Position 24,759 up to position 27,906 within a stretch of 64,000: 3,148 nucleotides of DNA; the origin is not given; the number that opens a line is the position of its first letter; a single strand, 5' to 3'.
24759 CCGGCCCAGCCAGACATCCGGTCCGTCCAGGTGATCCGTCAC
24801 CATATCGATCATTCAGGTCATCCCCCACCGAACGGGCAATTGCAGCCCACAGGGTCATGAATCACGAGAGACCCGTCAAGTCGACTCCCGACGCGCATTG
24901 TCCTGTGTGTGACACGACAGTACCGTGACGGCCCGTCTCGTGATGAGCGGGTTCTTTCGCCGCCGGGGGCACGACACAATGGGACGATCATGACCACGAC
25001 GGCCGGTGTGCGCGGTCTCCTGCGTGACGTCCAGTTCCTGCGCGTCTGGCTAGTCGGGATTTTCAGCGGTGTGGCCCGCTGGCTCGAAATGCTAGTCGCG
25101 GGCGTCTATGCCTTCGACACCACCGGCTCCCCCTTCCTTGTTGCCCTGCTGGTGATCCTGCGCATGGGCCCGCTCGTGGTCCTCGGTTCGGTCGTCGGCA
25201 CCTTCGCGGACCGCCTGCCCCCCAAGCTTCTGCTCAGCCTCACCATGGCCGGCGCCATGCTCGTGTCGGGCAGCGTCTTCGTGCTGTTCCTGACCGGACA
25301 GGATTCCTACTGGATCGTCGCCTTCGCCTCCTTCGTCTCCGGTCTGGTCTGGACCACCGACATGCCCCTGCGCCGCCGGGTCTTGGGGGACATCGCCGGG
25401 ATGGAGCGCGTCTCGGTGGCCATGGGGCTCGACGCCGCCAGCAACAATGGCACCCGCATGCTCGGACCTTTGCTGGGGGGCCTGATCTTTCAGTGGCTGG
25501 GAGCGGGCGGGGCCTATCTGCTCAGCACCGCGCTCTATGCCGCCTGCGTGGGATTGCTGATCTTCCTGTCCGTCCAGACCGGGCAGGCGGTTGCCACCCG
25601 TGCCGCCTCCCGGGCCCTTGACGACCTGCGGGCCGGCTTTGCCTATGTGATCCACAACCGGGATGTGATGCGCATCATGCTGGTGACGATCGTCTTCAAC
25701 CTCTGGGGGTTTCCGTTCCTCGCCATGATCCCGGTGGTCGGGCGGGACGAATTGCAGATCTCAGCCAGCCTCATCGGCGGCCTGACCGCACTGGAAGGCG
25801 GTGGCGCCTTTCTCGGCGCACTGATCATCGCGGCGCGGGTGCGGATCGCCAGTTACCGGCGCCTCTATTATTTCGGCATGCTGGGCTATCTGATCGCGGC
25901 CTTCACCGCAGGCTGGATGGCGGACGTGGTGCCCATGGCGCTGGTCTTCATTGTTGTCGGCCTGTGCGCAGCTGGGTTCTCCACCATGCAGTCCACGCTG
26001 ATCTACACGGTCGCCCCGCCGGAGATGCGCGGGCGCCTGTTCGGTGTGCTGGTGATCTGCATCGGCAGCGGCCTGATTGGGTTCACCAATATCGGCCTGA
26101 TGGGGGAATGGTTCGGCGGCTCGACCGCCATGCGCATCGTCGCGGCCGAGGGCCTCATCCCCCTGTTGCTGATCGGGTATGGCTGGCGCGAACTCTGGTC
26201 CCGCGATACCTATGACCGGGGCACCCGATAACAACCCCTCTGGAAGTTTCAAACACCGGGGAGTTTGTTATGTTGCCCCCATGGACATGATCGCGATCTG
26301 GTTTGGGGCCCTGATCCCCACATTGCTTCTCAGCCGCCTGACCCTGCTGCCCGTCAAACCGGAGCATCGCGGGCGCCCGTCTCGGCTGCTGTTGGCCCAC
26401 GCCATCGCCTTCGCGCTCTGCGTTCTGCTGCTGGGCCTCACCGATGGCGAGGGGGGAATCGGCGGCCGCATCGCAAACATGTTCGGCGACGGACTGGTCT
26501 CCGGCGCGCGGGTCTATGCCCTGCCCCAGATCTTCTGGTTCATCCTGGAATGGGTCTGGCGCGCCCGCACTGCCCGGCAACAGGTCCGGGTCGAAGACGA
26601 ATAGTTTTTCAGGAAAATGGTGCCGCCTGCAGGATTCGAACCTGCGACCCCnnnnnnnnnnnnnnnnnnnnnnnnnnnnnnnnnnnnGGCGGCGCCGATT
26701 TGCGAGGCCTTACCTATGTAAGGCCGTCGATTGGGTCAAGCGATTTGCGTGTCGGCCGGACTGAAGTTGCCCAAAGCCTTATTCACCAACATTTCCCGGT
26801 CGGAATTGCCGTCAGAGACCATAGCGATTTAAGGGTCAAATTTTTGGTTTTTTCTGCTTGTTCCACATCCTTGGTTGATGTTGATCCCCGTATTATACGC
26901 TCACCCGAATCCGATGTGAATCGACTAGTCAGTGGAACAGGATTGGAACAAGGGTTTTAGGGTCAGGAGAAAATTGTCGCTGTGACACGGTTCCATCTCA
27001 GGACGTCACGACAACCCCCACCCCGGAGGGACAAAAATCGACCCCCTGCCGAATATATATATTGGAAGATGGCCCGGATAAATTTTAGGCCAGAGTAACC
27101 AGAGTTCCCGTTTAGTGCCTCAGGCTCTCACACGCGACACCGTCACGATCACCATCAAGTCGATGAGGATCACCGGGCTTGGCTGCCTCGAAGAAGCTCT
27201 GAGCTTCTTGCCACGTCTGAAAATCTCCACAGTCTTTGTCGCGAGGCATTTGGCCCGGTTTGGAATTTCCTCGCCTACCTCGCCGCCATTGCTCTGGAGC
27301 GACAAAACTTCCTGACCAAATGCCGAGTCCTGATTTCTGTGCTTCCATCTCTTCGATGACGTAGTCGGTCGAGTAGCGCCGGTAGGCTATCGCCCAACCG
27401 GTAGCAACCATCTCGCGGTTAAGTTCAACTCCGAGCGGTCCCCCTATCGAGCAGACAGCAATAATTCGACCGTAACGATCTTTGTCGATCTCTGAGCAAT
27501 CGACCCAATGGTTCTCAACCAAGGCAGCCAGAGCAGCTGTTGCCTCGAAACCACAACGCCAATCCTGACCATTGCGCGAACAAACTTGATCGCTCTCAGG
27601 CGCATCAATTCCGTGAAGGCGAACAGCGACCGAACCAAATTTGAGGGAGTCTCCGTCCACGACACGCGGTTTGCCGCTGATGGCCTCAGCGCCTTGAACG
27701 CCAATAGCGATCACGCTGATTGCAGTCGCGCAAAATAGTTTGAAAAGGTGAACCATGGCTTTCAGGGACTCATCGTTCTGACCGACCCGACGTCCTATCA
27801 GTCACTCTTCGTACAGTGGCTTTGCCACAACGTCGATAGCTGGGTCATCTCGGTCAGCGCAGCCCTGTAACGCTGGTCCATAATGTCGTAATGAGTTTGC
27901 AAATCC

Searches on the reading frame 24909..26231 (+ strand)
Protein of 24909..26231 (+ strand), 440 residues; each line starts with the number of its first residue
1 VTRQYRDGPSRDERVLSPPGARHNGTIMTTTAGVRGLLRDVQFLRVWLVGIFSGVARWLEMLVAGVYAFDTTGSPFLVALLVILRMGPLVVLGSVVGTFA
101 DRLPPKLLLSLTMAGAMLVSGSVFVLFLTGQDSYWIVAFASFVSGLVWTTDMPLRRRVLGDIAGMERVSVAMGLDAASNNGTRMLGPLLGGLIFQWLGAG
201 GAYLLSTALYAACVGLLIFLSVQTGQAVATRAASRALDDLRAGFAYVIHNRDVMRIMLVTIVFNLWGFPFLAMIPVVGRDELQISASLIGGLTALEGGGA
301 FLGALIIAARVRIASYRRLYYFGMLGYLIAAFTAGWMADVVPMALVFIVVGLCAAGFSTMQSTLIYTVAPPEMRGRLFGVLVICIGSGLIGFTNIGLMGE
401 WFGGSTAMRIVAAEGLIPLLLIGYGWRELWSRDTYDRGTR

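Call 12: search_protein_families(library=pfam, proteins=[window:24909-26231:+], max_evalue=0.001)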
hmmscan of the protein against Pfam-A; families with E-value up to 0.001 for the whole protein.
window:24909-26231:+ (440 aa): 2 families
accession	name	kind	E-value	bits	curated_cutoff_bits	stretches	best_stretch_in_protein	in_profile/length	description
PF07690.21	MFS_1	-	1.4e-22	80.5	33.4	1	46-389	1-343/347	Major Facilitator Superfamily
PF05977.19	MFS_3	-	9.5e-20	71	27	1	38-417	7-385/524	Transmembrane secretion effector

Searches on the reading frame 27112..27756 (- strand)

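Call 79: search_protein_families(library=pfam, proteins=[window:27112-27756:-], max_evalue=0.0001)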
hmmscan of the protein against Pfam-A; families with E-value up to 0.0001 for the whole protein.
window:27112-27756:- (214 aa): 2 families
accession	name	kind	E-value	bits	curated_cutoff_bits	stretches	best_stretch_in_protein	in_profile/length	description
PF00565.23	SNase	-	2.6e-14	54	21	1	45-148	2-106/107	Staphylococcal nuclease homologue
PF05901.16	Excalibur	-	2.7e-07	31.3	22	1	174-210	2-36/36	Excalibur calcium-binding domain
